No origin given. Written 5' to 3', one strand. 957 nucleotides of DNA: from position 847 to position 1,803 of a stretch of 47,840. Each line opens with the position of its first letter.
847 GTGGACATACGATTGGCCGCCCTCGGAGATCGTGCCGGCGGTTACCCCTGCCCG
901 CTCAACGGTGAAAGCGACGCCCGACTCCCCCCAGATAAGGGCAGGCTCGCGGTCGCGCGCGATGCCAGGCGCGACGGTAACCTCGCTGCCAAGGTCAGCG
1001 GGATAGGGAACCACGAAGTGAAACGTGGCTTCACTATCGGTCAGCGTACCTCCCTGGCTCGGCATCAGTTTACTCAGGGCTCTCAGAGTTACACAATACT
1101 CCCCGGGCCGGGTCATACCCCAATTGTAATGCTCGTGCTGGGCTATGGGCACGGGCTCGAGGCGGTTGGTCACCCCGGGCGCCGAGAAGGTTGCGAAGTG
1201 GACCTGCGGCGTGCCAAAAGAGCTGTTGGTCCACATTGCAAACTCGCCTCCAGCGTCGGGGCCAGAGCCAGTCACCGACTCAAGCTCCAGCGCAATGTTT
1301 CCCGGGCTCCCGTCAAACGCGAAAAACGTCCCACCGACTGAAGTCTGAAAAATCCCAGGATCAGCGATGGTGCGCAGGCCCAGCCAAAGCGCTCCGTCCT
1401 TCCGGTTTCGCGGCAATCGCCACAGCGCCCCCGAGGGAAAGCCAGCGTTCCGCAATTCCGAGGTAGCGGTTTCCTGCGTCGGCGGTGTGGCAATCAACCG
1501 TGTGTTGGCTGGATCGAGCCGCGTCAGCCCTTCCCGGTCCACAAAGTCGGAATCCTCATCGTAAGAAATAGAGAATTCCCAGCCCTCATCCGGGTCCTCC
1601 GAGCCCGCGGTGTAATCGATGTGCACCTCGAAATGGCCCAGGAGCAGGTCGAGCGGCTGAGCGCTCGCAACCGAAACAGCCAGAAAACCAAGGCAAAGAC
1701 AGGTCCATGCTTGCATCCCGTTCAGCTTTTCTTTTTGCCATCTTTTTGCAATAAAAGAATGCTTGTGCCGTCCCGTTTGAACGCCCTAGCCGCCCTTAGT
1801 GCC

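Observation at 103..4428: TIGR03769-like secreted protein paired divergently with a TonB-dependent receptor and a Fur/Zur-family regulator: putative metal (zinc?) acquisition locus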

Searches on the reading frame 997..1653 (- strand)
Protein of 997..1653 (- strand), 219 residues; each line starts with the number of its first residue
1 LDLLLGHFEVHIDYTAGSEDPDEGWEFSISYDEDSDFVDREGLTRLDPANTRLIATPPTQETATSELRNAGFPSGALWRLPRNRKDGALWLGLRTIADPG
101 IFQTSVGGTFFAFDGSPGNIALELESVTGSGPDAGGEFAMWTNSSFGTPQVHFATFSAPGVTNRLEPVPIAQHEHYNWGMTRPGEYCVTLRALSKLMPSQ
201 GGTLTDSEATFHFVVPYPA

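Call 63: find_homologous_proteins(query=A3, max_evalue=0.001)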
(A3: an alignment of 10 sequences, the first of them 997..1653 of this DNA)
Query A3 (10 sequences) (219 aa, profile of the alignment): 106 proteins with E <= 0.001 among 6399 candidates.
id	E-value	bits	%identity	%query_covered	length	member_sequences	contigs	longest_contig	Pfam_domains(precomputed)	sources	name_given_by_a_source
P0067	7.5e-79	282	30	46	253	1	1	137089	-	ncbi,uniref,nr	ncbi:choice-of-anchor M domain-containing protein [Coraliomargarita sp. SDUM461004]|uniref:Choice-of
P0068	1.9e-78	281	30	97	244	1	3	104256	PF07589.17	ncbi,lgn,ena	-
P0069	2.9e-76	274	24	34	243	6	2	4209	-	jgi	jgi:surface-anchored protein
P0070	3.2e-73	264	26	34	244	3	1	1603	-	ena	-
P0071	8.4e-73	263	25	53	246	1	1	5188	-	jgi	jgi:hypothetical protein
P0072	2.2e-72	261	24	53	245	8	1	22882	-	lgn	-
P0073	2.7e-72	261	25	97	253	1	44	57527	-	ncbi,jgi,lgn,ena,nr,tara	ncbi:MAG TPA: hypothetical protein DEA90_05505 [Opitutae bacterium]|nr:hypothetical protein [Punicei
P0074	4.1e-71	257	28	85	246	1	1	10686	-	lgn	-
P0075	1.3e-70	255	32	47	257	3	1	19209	-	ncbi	-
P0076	1.5e-70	255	30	47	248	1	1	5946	-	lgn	-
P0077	2.4e-70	255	28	85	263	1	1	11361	-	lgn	-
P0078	1.4e-69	252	30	46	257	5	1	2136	-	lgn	-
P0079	1.3e-68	249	36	47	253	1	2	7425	-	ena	-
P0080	6.0e-68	247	28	76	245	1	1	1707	-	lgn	-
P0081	4.1e-67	244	29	66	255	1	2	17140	PF07589.17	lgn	-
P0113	5.8e-44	168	35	76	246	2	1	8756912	PF07589.17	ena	-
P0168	2.9e-14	71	-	-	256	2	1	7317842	-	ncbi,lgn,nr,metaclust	ncbi:anchor protein [Opitutaceae bacterium TAV5]|nr:anchor protein [Opitutaceae bacterium TAV5]|meta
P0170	3.2e-11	61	20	53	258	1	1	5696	-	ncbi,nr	ncbi:MAG: choice-of-anchor M domain-containing protein [Fibrella sp.]|nr:choice-of-anchor M domain-c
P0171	4.5e-11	61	-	-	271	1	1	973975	-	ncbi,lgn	-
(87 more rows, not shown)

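Call 65: find_encoding_contigs(protein=P0113, flank=8000, max_places=1)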
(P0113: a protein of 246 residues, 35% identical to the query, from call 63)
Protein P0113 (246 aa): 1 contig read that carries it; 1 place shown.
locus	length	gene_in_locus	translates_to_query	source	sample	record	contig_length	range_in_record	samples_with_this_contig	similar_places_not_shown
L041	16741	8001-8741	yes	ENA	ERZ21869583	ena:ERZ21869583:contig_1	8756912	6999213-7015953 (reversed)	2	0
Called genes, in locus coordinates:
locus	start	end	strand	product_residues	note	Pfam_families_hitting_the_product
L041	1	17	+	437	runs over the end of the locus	PF01261:AP_endonuc_2 (faint), PF27526:XylA2_C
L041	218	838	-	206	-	PF00702:Hydrolase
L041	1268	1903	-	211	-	PF06439:3keto-disac_hyd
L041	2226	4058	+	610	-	PF00920:ILVD_EDD_N, PF24877:ILV_EDD_C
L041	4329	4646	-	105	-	-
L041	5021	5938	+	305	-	PF07963:N_methyl, PF07596:SBP_bac_10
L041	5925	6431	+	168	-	-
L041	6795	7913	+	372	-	PF07963:N_methyl, PF07596:SBP_bac_10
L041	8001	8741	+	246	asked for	PF07589:PEP_exosort_dom (weak)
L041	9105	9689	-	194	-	-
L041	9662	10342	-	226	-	-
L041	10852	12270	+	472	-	-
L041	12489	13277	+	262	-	PF20125:DUF6515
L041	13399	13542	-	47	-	-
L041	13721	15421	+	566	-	PF13519:VWA_2 (faint), PF27098:Rv0959_3rd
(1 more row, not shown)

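Call 66: find_encoding_contigs(protein=P0170, flank=8000, max_places=1)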
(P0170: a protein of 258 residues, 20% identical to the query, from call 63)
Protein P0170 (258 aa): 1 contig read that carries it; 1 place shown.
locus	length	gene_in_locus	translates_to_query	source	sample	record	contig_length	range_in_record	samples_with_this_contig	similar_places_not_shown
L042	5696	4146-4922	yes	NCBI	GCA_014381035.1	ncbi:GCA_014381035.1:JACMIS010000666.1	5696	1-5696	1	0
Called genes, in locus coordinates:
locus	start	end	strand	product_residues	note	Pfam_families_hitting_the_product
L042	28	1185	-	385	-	PF04955:HupE_UreJ, PF13795:HupE_UreJ_2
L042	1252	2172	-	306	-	PF13428:TPR_14 (faint)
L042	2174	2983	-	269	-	PF12679:ABC2_membrane_2, PF12730:ABC2_membrane_4 (weak), PF10920:DUF2705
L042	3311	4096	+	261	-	PF07963:N_methyl, PF07596:SBP_bac_10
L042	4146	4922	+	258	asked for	-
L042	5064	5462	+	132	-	PF03965:Penicillinase_R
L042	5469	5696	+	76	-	?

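Call 67: find_encoding_contigs(protein=P0171, flank=8000, max_places=1)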
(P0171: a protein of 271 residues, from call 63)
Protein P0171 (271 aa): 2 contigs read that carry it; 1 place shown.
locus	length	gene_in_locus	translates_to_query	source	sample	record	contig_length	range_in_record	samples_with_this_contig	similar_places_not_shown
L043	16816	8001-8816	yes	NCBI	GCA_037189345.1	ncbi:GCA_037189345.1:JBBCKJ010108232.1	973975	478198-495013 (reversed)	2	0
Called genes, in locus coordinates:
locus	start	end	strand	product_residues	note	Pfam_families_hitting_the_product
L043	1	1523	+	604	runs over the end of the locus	PF01807:Zn_ribbon_DnaG, PF08275:DNAG_N, PF01751:Toprim, PF13155:Toprim_2, PF13362:Toprim_3 (weak), PF13662:Toprim_4, PF10410:DnaB_bind (weak)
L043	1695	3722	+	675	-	PF03979:Sigma70_r1_1, PF00140:Sigma70_r1_2, PF04542:Sigma70_r2, PF04539:Sigma70_r3, PF04545:Sigma70_r4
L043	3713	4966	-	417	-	PF00534:Glycos_transf_1, PF13692:Glyco_trans_1_4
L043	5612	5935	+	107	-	PF05050:Methyltransf_21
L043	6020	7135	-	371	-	PF07995:GSDH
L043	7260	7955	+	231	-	-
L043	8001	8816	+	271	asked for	-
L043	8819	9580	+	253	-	PF07596:SBP_bac_10 (weak)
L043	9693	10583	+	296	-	-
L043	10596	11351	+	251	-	-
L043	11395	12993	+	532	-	-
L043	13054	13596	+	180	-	PF13482:RNase_H_2 (weak)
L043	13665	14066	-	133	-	-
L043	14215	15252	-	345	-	PF02275:CBAH, PF03417:AAT (weak)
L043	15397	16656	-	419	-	PF00155:Aminotran_1_2, PF00266:Aminotran_5 (weak), PF01041:DegT_DnrJ_EryC1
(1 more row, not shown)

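Call 68: find_encoding_contigs(protein=P0168, flank=8000, max_places=1)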
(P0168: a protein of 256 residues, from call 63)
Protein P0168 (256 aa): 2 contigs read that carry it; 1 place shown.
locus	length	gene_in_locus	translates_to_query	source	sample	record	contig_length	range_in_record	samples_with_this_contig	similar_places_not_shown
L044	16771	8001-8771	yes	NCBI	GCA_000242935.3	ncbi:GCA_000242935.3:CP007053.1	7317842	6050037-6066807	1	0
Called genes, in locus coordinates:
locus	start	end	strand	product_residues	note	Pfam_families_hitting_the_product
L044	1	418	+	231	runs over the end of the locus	PF00005:ABC_tran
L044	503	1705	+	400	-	PF12704:MacB_PCD, PF02687:FtsX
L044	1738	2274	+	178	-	-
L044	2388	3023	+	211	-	PF11736:DUF3299 (weak)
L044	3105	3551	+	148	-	-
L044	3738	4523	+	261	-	PF07963:N_methyl (weak), PF07596:SBP_bac_10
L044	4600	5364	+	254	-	-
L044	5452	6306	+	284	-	-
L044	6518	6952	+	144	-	-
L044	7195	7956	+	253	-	-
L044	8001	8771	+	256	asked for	-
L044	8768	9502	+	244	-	PF07963:N_methyl, PF07596:SBP_bac_10 (weak)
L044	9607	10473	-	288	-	-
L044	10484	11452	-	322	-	PF01882:DUF58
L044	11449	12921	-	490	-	-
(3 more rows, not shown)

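Call 99: predict_structure(alignment_id=A4)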
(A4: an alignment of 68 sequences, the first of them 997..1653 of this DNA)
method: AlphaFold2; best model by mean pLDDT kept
length: 219 residues; sequences in the alignment: 68
mean_pLDDT: 95.4   pTM: 0.91
mean pLDDT of the five models: 95.4, 95.3, 95.1, 95.0, 95.0
residues with pLDDT >= 90: 202; 70-90: 17; 50-70: 0; < 50: 0
segments of 3 or more residues with pLDDT < 50: none
pLDDT, mean of each block of 10 residues (from residue 1): 97 95 98 85 96 97 96 96 95 96 96 95 98 98 95 91 93 96 98 97 98 93
secondary structure, 60 per line:
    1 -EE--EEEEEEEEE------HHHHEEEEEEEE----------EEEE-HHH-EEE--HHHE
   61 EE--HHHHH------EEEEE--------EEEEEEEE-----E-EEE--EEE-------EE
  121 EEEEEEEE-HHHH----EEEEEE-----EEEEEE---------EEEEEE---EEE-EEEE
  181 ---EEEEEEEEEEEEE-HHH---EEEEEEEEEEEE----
elements in order: E6-14 H21-24 E25-32 E43-46 E52-54 E60-62 H65-69 E76-80 E89-96 E104-106 E109-111 E119-128 H130-133 E138-143 E149-154 E164-169 E173-175 E177-180 E184-196 E204-215
